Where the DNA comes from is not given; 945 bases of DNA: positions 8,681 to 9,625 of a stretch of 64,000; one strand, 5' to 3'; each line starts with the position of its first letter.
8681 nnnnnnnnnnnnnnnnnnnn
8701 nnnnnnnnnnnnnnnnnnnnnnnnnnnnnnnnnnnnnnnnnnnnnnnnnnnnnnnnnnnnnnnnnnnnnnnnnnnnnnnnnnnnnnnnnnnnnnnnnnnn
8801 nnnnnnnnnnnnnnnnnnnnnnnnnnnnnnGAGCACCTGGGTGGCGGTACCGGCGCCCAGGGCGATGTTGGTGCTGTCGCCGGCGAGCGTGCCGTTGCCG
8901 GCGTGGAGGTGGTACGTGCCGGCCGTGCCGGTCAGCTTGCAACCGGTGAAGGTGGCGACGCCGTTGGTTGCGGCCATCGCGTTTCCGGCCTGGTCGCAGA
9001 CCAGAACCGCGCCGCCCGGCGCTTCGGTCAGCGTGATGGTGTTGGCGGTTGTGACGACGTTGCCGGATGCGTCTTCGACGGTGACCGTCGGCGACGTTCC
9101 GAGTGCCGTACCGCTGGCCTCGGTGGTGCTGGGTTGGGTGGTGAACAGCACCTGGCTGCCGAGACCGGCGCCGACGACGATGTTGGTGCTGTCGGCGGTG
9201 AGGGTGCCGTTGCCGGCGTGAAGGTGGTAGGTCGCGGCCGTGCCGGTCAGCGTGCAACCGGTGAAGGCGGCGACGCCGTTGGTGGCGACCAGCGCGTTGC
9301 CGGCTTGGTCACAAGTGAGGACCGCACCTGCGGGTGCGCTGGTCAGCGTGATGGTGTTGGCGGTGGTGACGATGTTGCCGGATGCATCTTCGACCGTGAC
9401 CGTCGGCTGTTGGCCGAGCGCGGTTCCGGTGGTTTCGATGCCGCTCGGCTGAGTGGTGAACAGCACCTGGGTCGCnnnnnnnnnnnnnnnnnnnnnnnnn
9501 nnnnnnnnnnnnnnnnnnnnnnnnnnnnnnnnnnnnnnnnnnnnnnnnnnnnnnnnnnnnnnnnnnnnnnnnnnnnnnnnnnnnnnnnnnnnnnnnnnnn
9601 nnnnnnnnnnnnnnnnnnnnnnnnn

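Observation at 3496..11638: Tandem pair of giant secreted proteins built from two unnamed repeat types (6 x 42-aa propeller-like blades + 9-10 Cys-paired Ig-like modules) with no recognisable cell anchor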

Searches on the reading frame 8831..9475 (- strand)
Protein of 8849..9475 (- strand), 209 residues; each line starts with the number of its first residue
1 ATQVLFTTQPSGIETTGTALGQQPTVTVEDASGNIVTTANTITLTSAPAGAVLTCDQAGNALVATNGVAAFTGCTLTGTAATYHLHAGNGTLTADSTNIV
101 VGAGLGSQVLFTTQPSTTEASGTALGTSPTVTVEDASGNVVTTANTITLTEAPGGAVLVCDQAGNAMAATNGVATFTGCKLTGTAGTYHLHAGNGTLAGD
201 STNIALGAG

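Call 9: find_homologous_proteins(query=window:8849-9475:-)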
Query seq(209 aa) (209 aa): 46 proteins with E <= 0.001 among 4453 candidates.
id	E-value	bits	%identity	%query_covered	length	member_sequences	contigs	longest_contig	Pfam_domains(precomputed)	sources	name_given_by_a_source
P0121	8.5e-51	191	47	100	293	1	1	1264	PF26198.1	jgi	jgi:hypothetical protein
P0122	4.9e-41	159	40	91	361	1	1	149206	PF18565.8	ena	-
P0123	2.5e-32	130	42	94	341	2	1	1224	PF14155.12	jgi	jgi:hypothetical protein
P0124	1.4e-31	128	41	97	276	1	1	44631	-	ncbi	ncbi:MAG: hypothetical protein ACRD0I_03115, partial [Acidimicrobiales bacterium]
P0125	2.2e-31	127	39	97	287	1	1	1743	PF18565.8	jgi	jgi:hypothetical protein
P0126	3.9e-29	120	47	69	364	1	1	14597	-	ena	-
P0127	8.5e-29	119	46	70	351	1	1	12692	-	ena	-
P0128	2.1e-28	118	43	94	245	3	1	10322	-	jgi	jgi:hypothetical protein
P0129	2.4e-26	111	43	96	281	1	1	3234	-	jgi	jgi:hypothetical protein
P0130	3.8e-26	110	41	87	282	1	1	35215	-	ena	-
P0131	3.3e-25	107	41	85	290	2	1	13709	PF18565.8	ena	-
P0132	1.7e-22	98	41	96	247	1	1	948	-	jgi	-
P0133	1.4e-21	95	46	91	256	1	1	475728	-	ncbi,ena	-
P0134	6.0e-21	93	36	97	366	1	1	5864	-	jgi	jgi:hypothetical protein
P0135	1.3e-20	92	43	94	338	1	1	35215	-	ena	-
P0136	3.3e-20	91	48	80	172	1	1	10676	PF26198.1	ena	-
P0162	6.9e-5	41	31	92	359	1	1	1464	PF18565.8,PF26198.1,PF09134.17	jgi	jgi:hypothetical protein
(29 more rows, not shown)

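Call 10: search_protein_families(library=pfam, proteins=[P0121, P0136, P0162], max_evalue=0.01)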
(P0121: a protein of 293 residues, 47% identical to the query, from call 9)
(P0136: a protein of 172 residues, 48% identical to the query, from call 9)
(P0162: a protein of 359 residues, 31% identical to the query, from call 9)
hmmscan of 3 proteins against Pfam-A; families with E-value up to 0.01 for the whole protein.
P0121 (293 aa): 0 families

P0136 (172 aa): 2 families
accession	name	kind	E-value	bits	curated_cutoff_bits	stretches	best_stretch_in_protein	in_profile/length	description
PF18565.7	Glyco_hydro2_C5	-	0.00011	22.5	32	0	2-70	23-99/103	Glycoside hydrolase family 2 C-terminal domain 5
PF13620.12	CarboxypepD_reg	-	0.0011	19.7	32.3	1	3-89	6-80/82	Carboxypeptidase regulatory-like domain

P0162 (359 aa): 2 families
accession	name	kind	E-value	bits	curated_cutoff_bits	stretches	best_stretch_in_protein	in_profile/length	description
PF18565.7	Glyco_hydro2_C5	-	1.7e-06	28.2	32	0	53-79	20-46/103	Glycoside hydrolase family 2 C-terminal domain 5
PF09134.16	Invasin_D3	-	9.4e-06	26.5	33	0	264-322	23-75/98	Invasin, domain 3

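Call 21: search_solved_structures(query=A2, max_evalue=1, show_alignments=2)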
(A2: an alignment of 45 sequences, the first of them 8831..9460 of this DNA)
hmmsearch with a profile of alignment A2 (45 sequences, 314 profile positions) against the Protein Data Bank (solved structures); distinct sequences matched with E-value up to 1: 3.
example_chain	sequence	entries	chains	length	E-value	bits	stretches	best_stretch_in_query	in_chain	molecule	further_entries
6xi3_AAA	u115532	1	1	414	3.8e-05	26.3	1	48-132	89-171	Large adhesion protein (Lap) involved in biofilm formation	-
6hpd_A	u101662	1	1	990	0.18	14.2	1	30-144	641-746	Beta-galactosidase (GH2)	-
6u7i_A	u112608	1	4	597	0.81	12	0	219-246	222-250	Beta-glucuronidase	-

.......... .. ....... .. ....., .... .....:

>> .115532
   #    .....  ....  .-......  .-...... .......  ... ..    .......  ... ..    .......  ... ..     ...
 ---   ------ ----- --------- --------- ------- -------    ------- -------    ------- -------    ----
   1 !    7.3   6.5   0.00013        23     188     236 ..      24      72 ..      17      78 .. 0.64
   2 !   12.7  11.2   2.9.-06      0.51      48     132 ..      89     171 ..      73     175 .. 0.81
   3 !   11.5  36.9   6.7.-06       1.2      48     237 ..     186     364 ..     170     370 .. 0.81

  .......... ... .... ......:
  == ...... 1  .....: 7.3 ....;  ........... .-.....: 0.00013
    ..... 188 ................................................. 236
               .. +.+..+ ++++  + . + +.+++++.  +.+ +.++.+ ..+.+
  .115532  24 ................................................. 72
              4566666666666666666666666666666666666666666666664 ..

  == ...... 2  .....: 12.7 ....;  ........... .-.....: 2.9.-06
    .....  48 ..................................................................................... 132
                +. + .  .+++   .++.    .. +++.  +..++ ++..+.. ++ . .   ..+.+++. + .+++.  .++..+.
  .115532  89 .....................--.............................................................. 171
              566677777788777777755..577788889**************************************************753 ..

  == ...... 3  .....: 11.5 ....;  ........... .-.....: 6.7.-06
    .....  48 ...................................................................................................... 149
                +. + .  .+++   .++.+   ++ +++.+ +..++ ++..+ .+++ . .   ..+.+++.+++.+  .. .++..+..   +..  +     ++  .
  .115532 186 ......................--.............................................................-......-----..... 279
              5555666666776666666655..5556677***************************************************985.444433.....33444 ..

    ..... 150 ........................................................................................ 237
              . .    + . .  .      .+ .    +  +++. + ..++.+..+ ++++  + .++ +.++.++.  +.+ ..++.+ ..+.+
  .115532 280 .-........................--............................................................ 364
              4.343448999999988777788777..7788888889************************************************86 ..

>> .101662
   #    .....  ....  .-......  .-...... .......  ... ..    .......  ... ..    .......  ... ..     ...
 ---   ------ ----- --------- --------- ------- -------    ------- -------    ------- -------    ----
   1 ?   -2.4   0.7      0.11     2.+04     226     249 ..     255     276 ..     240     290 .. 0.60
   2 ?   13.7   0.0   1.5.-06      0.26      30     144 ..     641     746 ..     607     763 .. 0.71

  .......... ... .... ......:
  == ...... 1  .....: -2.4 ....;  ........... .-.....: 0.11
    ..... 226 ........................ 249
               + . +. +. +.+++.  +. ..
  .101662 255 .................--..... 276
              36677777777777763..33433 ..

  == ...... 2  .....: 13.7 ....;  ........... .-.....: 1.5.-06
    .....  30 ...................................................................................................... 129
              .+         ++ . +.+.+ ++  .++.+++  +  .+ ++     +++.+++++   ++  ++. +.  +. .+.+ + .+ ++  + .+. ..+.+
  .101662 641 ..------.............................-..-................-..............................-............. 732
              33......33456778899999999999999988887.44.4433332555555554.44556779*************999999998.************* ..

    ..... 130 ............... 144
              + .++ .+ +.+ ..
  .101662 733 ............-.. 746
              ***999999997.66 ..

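Call 34: predict_structure(alignment_id=A2)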
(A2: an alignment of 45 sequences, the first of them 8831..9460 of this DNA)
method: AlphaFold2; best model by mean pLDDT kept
length: 210 residues; sequences in the alignment: 45
mean_pLDDT: 95.1   pTM: 0.80
mean pLDDT of the five models: 95.1, 95.1, 94.8, 94.7, 94.2
residues with pLDDT >= 90: 194; 70-90: 16; 50-70: 0; < 50: 0
segments of 3 or more residues with pLDDT < 50: none
pLDDT, mean of each block of 10 residues (from residue 1): 96 96 94 92 93 96 96 96 96 96 97 96 97 91 96 97 96 97 97 98 84
secondary structure, 60 per line:
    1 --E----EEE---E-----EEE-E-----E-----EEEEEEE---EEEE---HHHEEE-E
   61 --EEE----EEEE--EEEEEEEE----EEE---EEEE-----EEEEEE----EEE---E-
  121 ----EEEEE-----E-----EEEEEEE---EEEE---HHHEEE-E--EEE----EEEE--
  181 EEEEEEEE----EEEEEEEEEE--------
elements in order: E8-10 E20-22 E36-42 E46-49 E56-58 E63-65 E70-73 E76-83 E88-90 E94-97 E103-108 E113-115 E125-129 E141-147 E151-154 E161-163 E168-170 E175-178 E181-188 E193-202

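Call 38: fold_search(model_id=the predicted structure, library=pdb)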
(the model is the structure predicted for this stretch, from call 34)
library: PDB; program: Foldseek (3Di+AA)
matches with E <= 10: 1920; with E <= 0.001: 46
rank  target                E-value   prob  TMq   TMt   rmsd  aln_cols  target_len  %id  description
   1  4uj7                  2.9e-06  1.00  0.30  0.31  18.8       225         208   18  Structure of the S-layer protein SbsC, domains 5-6 (released 2016-04-27)
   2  5t9a_A                5.1e-06  1.00  0.39  0.11  11.4       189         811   11  Crystal structure of BuGH2Cwt (released 2017-09-13)
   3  5ftx                  5.7e-06  1.00  0.35  0.14  10.0       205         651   15  Structure of surface layer protein SbsC, domains 4-9 (released 2017-02-22)
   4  5t9g_B                7.7e-06  1.00  0.41  0.12  11.6       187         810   12  Crystal structure of BuGH2Cwt in complex with Galactoisofagomine (released 2017-09-13)
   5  6tpl_B                2.9e-05  1.00  0.33  0.35  15.7       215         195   16  D0-D1 domain of Intimin (released 2021-01-13)
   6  3b43                  5.3e-05  1.00  0.28  0.14  11.5       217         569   18  I-band fragment I65-I70 from titin (released 2008-01-22)
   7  5t98_B                8.0e-05  1.00  0.41  0.13  12.8       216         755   16  Crystal structure of BuGH2Awt (released 2017-09-13)
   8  6tpl_A                8.0e-05  1.00  0.34  0.36  15.9       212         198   16  D0-D1 domain of Intimin (released 2021-01-13)
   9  5t99_A                8.4e-05  1.00  0.35  0.11  13.6       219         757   16  Crystal structure of BuGH2Awt in complex with Galactoisofagomine (released 2017-09-13)
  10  4e9l                  1.2e-04  1.00  0.40  0.30   8.3       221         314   14  FdeC, a Novel Broadly Conserved Escherichia coli Adhesin Eliciting Protection against Urinary Tract Infections (released 2012-04-25)
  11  4cuc_A                1.5e-04  1.00  0.40  0.11  13.7       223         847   17  Unravelling the multiple functions of the architecturally intricate Streptococcus pneumoniae beta-galactosidase, BgaA. (released 2014-08-20)
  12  8s80_B                1.6e-04  1.00  0.28  0.28  14.5       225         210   16  Domains 4 and 5 of Sap S-layer protein from Bacillus anthracis (released 2024-11-20)
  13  6tqd_A                1.7e-04  1.00  0.49  0.50   7.5       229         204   14  D00-D0 domain of Intimin (released 2021-01-13)
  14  1cwv                  1.8e-04  1.00  0.35  0.18   9.4       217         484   18  CRYSTAL STRUCTURE OF INVASIN: A BACTERIAL INTEGRIN-BINDING PROTEIN (released 1999-10-13)
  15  5n40                  1.9e-04  1.00  0.36  0.23  10.8       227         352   18  Structure of Yersinia pseudotuberculosis adhesin InvE (released 2017-04-12)
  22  6tqd_F                3.1e-04  1.00  0.50  0.51   7.3       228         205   12  D00-D0 domain of Intimin (released 2021-01-13)
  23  8s80_A                3.3e-04  1.00  0.28  0.27  15.2       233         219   16  Domains 4 and 5 of Sap S-layer protein from Bacillus anthracis (released 2024-11-20)
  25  6tqd_E                3.8e-04  1.00  0.48  0.49   7.6       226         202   12  D00-D0 domain of Intimin (released 2021-01-13)
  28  8s80_F                3.8e-04  0.99  0.28  0.27  15.8       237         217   15  Domains 4 and 5 of Sap S-layer protein from Bacillus anthracis (released 2024-11-20)
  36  9g93_A                5.2e-04  1.00  0.30  0.12  16.1       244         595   16  CryoET structure of the in vitro grown Bacillus anthracis Sap S-layer (released 2024-12-18)
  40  6tqd_B                7.1e-04  1.00  0.50  0.51   7.4       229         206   14  D00-D0 domain of Intimin (released 2021-01-13)
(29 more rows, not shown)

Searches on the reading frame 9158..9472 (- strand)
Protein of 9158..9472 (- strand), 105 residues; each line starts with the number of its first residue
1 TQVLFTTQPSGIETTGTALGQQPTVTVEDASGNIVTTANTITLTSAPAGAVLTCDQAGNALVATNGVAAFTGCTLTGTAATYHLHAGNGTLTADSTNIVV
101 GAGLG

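Call 65: search_solved_structures(query=A6, max_evalue=10, show_alignments=3)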
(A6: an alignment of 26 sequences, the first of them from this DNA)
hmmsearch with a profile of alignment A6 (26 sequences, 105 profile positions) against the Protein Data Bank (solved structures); distinct sequences matched with E-value up to 10: 6.
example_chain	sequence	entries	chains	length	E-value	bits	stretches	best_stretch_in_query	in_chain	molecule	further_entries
6hjp_H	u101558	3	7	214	0.92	12.7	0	34-63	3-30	Light chain of FISW84 Fab Fragment | Light chain of FISW84 Fab | FISW84 Fab Fragment Light Chain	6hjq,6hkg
9j5l_D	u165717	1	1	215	0.93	12.7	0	34-63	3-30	FISW84 light chain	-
4uj7_A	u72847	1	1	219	1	12.6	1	20-91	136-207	SURFACE LAYER PROTEIN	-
2vaj_A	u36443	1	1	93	1.2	12.4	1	48-97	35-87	NEURAL CELL ADHESION MOLECULE 2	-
5lxk_A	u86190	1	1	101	1.9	11.7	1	36-104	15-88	Decoration protein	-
8zvi_a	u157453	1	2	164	6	10.1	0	32-104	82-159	Decoration protein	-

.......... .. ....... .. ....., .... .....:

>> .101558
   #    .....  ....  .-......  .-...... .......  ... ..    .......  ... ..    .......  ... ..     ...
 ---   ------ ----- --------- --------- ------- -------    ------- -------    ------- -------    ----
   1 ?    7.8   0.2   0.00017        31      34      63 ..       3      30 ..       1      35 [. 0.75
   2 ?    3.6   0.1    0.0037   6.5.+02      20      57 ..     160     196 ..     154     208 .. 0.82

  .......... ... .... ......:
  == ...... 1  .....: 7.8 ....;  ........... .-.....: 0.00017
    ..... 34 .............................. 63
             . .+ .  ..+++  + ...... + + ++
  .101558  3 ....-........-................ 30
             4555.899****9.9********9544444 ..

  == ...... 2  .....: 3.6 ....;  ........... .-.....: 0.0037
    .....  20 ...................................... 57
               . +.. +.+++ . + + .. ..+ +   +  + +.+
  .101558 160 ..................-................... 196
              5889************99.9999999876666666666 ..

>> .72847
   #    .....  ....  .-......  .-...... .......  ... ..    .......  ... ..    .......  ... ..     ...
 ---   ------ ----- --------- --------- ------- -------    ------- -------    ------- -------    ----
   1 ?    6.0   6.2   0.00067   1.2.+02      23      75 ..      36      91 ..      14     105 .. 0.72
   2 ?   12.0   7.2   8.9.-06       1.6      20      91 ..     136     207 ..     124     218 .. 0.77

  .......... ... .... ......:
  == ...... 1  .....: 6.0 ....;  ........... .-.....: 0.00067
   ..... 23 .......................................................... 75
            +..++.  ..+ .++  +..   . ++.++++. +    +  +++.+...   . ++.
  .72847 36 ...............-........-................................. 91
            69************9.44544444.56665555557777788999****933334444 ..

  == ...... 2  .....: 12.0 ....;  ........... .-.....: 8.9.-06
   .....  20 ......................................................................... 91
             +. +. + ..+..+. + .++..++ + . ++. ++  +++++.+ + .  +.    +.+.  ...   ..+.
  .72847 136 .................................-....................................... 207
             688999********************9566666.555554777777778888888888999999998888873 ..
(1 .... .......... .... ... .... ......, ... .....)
